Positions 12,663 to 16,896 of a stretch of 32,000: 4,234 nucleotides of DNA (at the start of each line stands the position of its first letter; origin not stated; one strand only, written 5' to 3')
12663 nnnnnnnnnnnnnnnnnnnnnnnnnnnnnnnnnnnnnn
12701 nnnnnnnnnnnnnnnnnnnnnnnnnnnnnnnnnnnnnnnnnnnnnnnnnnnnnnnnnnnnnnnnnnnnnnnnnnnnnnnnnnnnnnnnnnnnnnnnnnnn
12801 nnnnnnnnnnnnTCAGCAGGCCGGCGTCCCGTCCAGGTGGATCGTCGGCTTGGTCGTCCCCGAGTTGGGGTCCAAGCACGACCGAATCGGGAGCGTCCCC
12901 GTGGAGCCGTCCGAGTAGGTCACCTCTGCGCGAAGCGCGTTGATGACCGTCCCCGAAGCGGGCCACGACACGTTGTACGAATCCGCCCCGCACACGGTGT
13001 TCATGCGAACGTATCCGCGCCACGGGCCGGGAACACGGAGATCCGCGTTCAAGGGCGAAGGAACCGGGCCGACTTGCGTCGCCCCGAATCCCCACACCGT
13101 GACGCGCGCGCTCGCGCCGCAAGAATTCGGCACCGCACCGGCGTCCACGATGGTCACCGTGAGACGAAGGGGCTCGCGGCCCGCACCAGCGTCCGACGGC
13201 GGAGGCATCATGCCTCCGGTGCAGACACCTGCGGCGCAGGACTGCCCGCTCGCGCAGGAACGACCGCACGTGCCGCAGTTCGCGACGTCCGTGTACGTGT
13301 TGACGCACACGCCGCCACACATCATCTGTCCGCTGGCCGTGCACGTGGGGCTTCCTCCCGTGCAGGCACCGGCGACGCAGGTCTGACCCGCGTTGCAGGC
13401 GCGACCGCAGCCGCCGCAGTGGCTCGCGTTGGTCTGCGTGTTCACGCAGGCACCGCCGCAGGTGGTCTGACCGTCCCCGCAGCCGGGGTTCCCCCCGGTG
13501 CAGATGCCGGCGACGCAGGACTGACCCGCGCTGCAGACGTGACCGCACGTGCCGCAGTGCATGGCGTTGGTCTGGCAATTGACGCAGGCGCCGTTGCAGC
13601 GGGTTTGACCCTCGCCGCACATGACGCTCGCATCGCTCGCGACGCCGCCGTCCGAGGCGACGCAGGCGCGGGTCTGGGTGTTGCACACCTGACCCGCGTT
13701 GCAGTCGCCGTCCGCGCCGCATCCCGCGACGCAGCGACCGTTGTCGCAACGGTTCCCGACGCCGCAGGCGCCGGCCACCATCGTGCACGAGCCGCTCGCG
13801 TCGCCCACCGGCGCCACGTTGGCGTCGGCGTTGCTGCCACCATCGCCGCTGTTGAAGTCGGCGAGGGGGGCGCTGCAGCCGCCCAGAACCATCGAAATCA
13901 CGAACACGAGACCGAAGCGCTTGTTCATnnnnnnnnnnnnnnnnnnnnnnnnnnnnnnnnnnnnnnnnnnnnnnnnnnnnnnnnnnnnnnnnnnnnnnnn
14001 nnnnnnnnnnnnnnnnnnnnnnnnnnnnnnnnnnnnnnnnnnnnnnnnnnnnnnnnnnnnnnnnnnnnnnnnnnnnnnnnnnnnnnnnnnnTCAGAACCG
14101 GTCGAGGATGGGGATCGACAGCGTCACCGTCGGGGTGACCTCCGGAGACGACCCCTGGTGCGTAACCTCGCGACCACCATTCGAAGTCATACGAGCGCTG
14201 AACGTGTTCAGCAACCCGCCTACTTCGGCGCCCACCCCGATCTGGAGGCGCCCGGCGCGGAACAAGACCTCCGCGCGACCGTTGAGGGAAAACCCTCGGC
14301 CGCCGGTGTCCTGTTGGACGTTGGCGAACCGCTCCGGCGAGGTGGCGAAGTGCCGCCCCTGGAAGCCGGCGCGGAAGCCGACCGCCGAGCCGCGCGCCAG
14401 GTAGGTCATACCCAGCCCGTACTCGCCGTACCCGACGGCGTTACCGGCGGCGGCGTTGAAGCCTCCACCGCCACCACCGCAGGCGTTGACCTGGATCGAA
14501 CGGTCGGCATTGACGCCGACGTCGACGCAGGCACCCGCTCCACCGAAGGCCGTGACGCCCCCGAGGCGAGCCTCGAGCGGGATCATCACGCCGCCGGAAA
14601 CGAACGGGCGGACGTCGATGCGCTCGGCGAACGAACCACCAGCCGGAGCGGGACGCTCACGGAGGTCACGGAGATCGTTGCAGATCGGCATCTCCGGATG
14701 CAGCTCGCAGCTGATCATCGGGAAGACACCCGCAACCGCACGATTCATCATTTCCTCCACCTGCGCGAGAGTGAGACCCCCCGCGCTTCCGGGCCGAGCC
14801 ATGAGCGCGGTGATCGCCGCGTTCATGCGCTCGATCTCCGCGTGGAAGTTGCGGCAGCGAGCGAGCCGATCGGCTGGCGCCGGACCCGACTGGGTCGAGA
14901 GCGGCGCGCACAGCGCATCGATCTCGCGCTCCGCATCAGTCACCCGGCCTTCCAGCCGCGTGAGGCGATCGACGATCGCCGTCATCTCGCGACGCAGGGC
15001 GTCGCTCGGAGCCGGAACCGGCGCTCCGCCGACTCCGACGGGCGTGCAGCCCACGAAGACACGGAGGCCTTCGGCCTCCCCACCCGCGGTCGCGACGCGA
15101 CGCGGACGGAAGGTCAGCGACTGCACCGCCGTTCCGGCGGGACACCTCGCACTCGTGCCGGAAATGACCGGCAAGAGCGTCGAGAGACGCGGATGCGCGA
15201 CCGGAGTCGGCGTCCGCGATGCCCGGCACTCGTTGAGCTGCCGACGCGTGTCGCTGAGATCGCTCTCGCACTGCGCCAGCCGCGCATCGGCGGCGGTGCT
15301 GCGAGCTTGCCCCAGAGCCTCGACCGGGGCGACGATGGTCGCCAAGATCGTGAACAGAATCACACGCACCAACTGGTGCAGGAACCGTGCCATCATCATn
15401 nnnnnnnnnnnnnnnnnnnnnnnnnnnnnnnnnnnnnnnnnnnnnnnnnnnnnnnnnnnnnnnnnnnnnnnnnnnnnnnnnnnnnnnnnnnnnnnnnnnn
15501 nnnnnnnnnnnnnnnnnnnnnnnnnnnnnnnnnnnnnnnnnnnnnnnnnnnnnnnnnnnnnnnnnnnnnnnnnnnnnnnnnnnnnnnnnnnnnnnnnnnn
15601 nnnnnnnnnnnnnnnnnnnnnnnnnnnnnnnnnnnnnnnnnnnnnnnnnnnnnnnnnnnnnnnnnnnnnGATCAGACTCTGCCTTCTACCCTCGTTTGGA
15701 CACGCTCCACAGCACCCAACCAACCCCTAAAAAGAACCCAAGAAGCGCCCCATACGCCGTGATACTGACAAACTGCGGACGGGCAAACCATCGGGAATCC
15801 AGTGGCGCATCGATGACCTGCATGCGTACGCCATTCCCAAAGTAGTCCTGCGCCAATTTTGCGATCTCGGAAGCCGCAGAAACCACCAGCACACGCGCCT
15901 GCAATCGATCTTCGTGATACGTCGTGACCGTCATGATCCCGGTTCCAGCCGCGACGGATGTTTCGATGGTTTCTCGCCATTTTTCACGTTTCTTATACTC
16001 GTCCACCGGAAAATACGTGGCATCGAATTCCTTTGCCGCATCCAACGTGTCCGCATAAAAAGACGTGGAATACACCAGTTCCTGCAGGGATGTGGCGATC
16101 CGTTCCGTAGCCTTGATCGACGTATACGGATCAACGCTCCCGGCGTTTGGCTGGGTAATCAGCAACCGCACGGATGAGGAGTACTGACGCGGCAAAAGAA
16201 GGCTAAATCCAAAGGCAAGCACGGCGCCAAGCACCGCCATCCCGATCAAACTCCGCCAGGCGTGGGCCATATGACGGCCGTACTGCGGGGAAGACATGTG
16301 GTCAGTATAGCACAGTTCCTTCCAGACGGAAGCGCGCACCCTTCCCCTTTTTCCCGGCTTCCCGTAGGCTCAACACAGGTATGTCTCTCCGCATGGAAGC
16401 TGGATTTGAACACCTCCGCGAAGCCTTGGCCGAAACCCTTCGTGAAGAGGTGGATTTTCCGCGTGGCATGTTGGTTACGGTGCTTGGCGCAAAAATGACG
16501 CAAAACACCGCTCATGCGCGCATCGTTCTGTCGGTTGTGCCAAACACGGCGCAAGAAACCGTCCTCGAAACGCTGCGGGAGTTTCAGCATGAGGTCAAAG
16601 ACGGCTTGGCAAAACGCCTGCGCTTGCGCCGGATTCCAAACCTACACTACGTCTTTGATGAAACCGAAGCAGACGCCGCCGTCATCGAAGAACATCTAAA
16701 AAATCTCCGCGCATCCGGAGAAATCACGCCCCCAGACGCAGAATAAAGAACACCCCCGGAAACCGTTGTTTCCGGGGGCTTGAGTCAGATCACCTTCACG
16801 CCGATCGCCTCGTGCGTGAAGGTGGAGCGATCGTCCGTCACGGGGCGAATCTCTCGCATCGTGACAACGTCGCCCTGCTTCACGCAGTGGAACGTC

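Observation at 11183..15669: GC-rich three-gene block encoding only Cys-rich exported proteins, between smc and a wzz-like gene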

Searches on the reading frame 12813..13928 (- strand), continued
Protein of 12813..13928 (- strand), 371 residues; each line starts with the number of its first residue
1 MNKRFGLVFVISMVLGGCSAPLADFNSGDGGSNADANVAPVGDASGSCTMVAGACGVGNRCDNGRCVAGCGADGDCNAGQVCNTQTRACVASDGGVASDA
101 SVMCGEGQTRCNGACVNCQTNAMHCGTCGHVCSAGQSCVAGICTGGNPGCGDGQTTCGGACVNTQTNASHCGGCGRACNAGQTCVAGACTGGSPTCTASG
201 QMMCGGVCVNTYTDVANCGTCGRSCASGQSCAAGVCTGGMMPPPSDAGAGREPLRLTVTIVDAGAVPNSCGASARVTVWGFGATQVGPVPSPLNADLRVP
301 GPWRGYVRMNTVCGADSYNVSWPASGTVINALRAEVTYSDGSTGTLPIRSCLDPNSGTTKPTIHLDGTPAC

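Call 78: find_encoding_contigs(protein=P0016, flank=10000, max_places=2)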
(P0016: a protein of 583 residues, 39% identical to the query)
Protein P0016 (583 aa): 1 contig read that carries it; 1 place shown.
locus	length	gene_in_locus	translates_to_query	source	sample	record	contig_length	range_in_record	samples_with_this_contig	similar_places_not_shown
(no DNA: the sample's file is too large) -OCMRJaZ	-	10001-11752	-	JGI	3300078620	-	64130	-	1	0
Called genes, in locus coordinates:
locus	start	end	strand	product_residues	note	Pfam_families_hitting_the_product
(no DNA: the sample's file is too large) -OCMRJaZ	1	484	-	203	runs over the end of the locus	PF01250:Ribosomal_S6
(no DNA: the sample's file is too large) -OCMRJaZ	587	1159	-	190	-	PF01195:Pept_tRNA_hydro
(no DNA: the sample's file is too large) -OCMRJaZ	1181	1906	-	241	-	PF01386:Ribosomal_L25p, PF14693:Ribosomal_TL5_C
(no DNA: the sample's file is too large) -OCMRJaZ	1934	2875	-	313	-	PF13793:Pribosyltran_N, PF00156:Pribosyltran, PF14572:Pribosyl_synth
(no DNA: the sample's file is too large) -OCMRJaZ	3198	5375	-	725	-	PF13231:PMT_2 (weak)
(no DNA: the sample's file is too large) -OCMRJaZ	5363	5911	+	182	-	PF01967:MoaC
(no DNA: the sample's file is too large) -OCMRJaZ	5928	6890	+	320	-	PF00890:FAD_binding_2 (faint), PF01266:DAO (faint), PF03486:HI0933_like (faint), PF07992:Pyr_redox_2, PF13738:Pyr_redox_3, PF00070:Pyr_redox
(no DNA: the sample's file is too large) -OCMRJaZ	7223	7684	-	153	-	PF13430:DUF4112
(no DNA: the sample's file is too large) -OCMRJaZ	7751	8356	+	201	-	PF00027:cNMP_binding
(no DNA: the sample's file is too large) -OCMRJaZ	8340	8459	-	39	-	-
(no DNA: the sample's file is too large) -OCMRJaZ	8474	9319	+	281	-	PF02146:SIR2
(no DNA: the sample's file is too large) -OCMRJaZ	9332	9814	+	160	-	-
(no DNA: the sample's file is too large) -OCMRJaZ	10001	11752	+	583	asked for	PF04885:Stig1 (weak)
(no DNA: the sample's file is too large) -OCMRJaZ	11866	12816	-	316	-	-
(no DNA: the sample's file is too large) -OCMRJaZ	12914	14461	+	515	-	PF13487:HD_5, PF01966:HD, PF00196:GerE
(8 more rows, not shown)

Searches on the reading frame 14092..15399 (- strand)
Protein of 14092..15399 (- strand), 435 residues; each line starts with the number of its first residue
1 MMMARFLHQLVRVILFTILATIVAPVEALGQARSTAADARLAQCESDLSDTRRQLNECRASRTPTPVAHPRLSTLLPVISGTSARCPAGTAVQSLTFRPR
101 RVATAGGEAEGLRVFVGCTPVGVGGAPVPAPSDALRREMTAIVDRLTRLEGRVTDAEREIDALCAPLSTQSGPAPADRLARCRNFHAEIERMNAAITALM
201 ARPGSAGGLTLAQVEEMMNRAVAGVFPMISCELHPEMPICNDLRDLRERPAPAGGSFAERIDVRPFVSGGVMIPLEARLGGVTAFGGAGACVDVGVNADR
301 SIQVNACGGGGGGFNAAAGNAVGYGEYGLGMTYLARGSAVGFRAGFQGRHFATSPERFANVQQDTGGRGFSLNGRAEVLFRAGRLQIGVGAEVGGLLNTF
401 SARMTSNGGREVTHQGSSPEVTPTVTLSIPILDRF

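Call 3: search_protein_families(library=pfam, proteins=[window:14092-15399:-], max_evalue=1)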
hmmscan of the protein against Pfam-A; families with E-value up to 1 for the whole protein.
window:14092-15399:- (435 aa): 2 families
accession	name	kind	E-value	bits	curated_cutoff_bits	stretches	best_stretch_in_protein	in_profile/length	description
PF19220.6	Rod_CreS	-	0.28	10.6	100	0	132-170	22-60/359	Crescentin, rod domain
PF16326.10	ABC_tran_CTD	-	0.31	11.7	32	0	145-202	9-63/69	ABC transporter C-terminal domain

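Call 4: search_protein_families(library=ncbifam, proteins=[window:14092-15399:-], max_evalue=1)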
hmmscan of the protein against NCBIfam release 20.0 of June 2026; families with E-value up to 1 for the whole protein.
window:14092-15399:- (435 aa): 0 families

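Call 11: find_encoding_contigs(protein=window:14092-15399:-, flank=10000, max_places=6)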
Protein window:14092-15399:- (435 aa): no gene with exactly this product is on record in the collection.

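Call 13: find_homologous_proteins(query=window:14092-15399:-, max_evalue=0.001)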
Query window:14092-15399:- (435 aa): 1 proteins with E <= 0.001 among 8000 candidates.
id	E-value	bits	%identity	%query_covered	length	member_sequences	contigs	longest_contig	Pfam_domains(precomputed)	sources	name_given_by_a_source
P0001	2.8e-281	950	100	100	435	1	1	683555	-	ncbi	-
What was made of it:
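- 14092..15399 (-): Gene A, 435 aa. It has a Sec signal peptide and five locally paired Cys couples (44/58, 86/118, 164/182, 231/240, 291/307). Helical or coiled-coil segments span about 133-248. The C-terminal domain (257-435) is Gly-rich, made of amphipathic beta strands, and ends in Phe. It contains no Lys and no Trp. It is an orphan: only a self-hit among 5.8 billion clusters (call 13).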

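Call 25: search_protein_representatives(protein=window:14092-15399:-)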
Query: 435 residues. Proteins with E-value up to 0.001 (for the whole library): 4; up to 1e-10: 1; up to 1e-30: 1. The best 4 are listed.
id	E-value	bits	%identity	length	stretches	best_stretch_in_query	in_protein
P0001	9.0e-282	950.4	100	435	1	1-435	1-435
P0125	9.7e-05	37.9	33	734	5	132-210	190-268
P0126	1.9e-04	37.0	44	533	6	133-173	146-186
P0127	2.3e-04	36.7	35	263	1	21-147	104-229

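Call 36: search_protein_families(library=phrogs, proteins=[window:14092-15399:-], max_evalue=0.01)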
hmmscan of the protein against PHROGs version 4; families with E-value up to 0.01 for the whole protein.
window:14092-15399:- (435 aa): 0 families

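Call 37: search_solved_structures(query=window:14092-15399:-, max_evalue=10)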
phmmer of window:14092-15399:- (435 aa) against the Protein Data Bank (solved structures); distinct sequences matched with E-value up to 10: 2.
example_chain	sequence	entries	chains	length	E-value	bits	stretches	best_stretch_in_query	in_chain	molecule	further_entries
4wgx_A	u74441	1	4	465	0.11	14.6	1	90-141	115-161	Molinate hydrolase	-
4ub9_A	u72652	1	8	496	0.13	14.4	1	90-141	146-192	Molinate hydrolase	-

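Call 41: predict_structure(protein=window:14092-15399:-)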
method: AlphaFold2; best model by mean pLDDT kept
length: 435 residues; sequences in the alignment: 1
mean_pLDDT: 47.8   pTM: 0.30
mean pLDDT of the five models: 47.8, 42.7, 40.9, 39.1, 35.7
residues with pLDDT >= 90: 1; 70-90: 60; 50-70: 110; < 50: 264
segments of 3 or more residues with pLDDT < 50: 29-44, 54-84, 126-128, 204-209, 236-240, 249-435
pLDDT, mean of each block of 10 residues (from residue 1): 76 83 56 45 49 48 37 39 50 61 61 61 49 57 67 74 78 71 78 67 50 56 50 49 49 37 28 31 37 38 38 33 31 32 31 26 31 33 35 36 37 37 33 28
secondary structure, 60 per line:
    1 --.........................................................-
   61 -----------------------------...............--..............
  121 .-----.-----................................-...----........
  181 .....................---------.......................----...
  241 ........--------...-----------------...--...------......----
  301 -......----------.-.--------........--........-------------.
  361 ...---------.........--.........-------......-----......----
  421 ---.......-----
elements in order: H3-59 E90-104 E107-121 H133-164 H173-201 H211-233 H238-248 E277-279 E282-284 E291-296 E302-307 E329-336 E339-346 E360-363 E373-381 E384-392 E400-405 E411-416 E424-430

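Call 59: find_encoding_contigs(protein=P0003, flank=5000, max_places=3)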
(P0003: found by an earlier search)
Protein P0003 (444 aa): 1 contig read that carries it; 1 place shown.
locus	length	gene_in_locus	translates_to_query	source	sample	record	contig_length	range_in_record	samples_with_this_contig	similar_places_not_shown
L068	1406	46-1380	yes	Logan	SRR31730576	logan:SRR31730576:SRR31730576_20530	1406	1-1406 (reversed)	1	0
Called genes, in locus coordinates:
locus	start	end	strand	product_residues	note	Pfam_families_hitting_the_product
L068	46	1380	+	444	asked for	-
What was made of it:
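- The only other copy of C lies on a 1.4-kb contig without flanks (call 59).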

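Call 70: search_protein_families(library=padloc, proteins=[window:14092-15399:-], max_evalue=0.01)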
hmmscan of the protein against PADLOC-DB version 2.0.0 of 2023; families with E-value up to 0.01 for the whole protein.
window:14092-15399:- (435 aa): 0 families

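Call 73: fold_search(model_id=the predicted structure, library=pdb)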
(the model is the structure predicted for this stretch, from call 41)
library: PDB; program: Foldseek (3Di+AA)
matches with E <= 10: 300; with E <= 0.001: 0
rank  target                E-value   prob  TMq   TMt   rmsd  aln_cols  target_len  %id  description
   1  4jnj_C                3.0e-01  0.30  0.11  0.32  14.2       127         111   12  Structure based engineering of streptavidin monomer with a reduced biotin dissociation rate (released 2013-05-29)
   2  3hol                  3.5e-01  0.08  0.07  0.07  17.6       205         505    9  The Structure of Intact Ap-TbpB (N and C lobes) (released 2009-10-06)
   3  4jnj_D                3.7e-01  0.28  0.12  0.33  14.1       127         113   12  Structure based engineering of streptavidin monomer with a reduced biotin dissociation rate (released 2013-05-29)
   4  9gy2_B                6.0e-01  0.08  0.12  0.09  17.9       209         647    9  Non-Hemolytic Phospholipase C (PLC N) (released 2025-10-15)
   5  9h5m_A                6.0e-01  0.02  0.05  0.08  25.6       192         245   10  Cryo-EM structure of Gasdermin-E (released 2025-11-05)
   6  7tt7_P                6.4e-01  0.07  0.10  0.21  14.6       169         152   12  BamABCDE bound to substrate EspP in the barrelized EspP/continuous open BamA state (released 2022-03-30)
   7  7cmg_B                7.1e-01  0.10  0.17  0.16  25.8       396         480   11  The Structure of the periplasmic domain of PorM (released 2020-09-02)
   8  6zyt_BBB              7.9e-01  0.15  0.11  0.31  14.6       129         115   11  Monomeric streptavidin with a conjugated biotinylated pyrrolidine (released 2021-08-18)
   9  5efv_A                8.8e-01  0.09  0.10  0.07  15.3       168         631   11  The host-recognition device of Staphylococcus aureus phage Phi11 (released 2016-05-25)
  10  5efv_B                9.8e-01  0.10  0.10  0.07  15.2       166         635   11  The host-recognition device of Staphylococcus aureus phage Phi11 (released 2016-05-25)
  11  5efv_C                9.8e-01  0.09  0.10  0.07  15.6       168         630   11  The host-recognition device of Staphylococcus aureus phage Phi11 (released 2016-05-25)
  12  5xnm_O                9.8e-01  0.06  0.10  0.16  19.9       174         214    9  Structure of unstacked C2S2M2-type PSII-LHCII supercomplex from Pisum sativum (released 2017-09-20)
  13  8aca_A                1.2e+00  0.33  0.12  0.35  21.3        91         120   14  SDBC DR_0644 subunit, only-Cu Superoxide Dismutase (released 2023-04-12)
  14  3wje_B                1.3e+00  0.06  0.09  0.21  18.0       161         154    9  Crystal structure of mutant nitrobindin M75W/H76L/Q96C/M148L/H158L (NB6) from Arabidopsis thaliana (released 2014-04-02)
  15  4jnj_B                1.4e+00  0.13  0.11  0.31  14.7       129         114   12  Structure based engineering of streptavidin monomer with a reduced biotin dissociation rate (released 2013-05-29)
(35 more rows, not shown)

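Call 74: find_related_loci(query=window:14092-15399:-, collection=viral_contigs, flank=5000)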
Query window:14092-15399:- (435 aa) in viral_contigs; peptide patterns used: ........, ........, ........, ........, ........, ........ (x = any residue, [..] = any of these).
12 stretches matched a pattern, but none encodes a relative of the query by tblastn (E <= 1e-3).

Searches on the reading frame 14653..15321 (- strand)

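Call 48: search_protein_families(library=pfam, proteins=[window:14653-15321:-], max_evalue=10)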
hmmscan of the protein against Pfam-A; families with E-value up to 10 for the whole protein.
window:14653-15321:- (223 aa): 4 families
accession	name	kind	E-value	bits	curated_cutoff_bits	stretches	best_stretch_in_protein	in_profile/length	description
PF19220.6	Rod_CreS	-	0.029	13.9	100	2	106-144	22-60/359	Crescentin, rod domain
PF16326.10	ABC_tran_CTD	-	0.051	14.2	32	1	119-176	9-63/69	ABC transporter C-terminal domain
PF02050.21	FliJ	-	0.15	12.7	28.4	1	107-172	1-63/123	Flagellar FliJ protein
PF23991.1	DUF7310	-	0.94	10.4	40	1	107-137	26-56/83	Coiled-coil region of unknown function (DUF7310)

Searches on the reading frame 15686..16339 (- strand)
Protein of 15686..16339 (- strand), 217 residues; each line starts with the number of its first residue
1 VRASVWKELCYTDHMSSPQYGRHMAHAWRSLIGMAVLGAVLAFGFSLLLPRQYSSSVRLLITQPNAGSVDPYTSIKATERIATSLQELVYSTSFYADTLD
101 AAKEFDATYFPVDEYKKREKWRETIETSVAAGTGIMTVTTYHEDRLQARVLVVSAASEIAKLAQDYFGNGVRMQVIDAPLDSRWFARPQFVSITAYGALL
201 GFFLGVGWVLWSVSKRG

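Call 7: search_protein_families(library=pfam, proteins=[window:15686-16339:-], max_evalue=0.001)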
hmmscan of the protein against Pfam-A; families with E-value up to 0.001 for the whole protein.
window:15686-16339:- (217 aa): 1 family
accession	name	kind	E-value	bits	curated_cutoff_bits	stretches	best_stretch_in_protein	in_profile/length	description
PF02706.20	Wzz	-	9.1e-05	23.1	25.5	1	27-99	15-78/91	Chain length determinant protein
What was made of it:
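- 15686..16339 (-): wzz-like gene encoding a 217-aa two-TM protein. Its composition is host-like, yet it too is absent from this slot in relatives, so it is probably an older or separate insertion. Pfam Wzz scores 23.1 bits, below the 25.5 cut-off (call 7).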

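Call 36: search_protein_families(library=phrogs, proteins=[window:15686-16339:-], max_evalue=0.01)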
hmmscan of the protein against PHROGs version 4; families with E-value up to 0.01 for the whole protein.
window:15686-16339:- (217 aa): 0 families

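Call 70: search_protein_families(library=padloc, proteins=[window:15686-16339:-], max_evalue=0.01)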
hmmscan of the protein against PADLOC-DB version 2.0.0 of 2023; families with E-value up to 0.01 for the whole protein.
window:15686-16339:- (217 aa): 0 families

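Call 71: search_protein_families(library=ncbifam, proteins=[window:15686-16339:-], max_evalue=0.01)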
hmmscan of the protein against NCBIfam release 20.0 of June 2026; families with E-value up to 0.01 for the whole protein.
window:15686-16339:- (217 aa): 1 family
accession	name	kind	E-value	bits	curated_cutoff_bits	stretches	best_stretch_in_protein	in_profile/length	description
TIGR03007.1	pepcterm_ChnLen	equivalog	0.0046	15.2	278.85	0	167-210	390-433/498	XrtA system polysaccharide chain length determinant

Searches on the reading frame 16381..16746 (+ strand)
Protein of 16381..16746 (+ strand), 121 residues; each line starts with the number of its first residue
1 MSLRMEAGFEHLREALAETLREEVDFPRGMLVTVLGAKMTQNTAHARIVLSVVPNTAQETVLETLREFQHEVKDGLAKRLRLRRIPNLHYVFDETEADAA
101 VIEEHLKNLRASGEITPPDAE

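Call 71: search_protein_families(library=ncbifam, proteins=[window:16381-16746:+], max_evalue=0.01)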
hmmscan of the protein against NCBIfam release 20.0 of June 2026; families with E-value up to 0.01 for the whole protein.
window:16381-16746:+ (121 aa): 7 families
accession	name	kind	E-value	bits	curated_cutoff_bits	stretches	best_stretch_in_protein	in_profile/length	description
TIGR00082.1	rbfA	equivalog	6.9e-10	39.5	51.15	1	11-110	13-113/115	30S ribosome-binding factor RbfA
NF010388.0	PRK13815.1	equivalog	4.3e-09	36.4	167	1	4-112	4-113/122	ribosome-binding factor A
NF001802.0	PRK00521.2-5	equivalog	3.2e-08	33.5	142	1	9-108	23-125/144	30S ribosome-binding factor RbfA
NF010390.0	PRK13817.1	equivalog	7e-05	23.2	236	1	3-100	3-100/119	ribosome-binding factor A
NF010389.0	PRK13816.1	equivalog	0.00021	21.2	196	1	10-100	10-109/131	ribosome-binding factor A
NF001806.0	PRK00521.3-4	equivalog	0.0033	17.8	136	1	13-109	15-112/118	30S ribosome-binding factor RbfA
NF001805.0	PRK00521.3-3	equivalog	0.0059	16.9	202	1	12-97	15-101/121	30S ribosome-binding factor RbfA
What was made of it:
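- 16381..16746 (+): rbfA, the conserved right flank of the insertion slot. TIGR00082 rbfA at 6.9e-10, below its cut-off (call 71).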
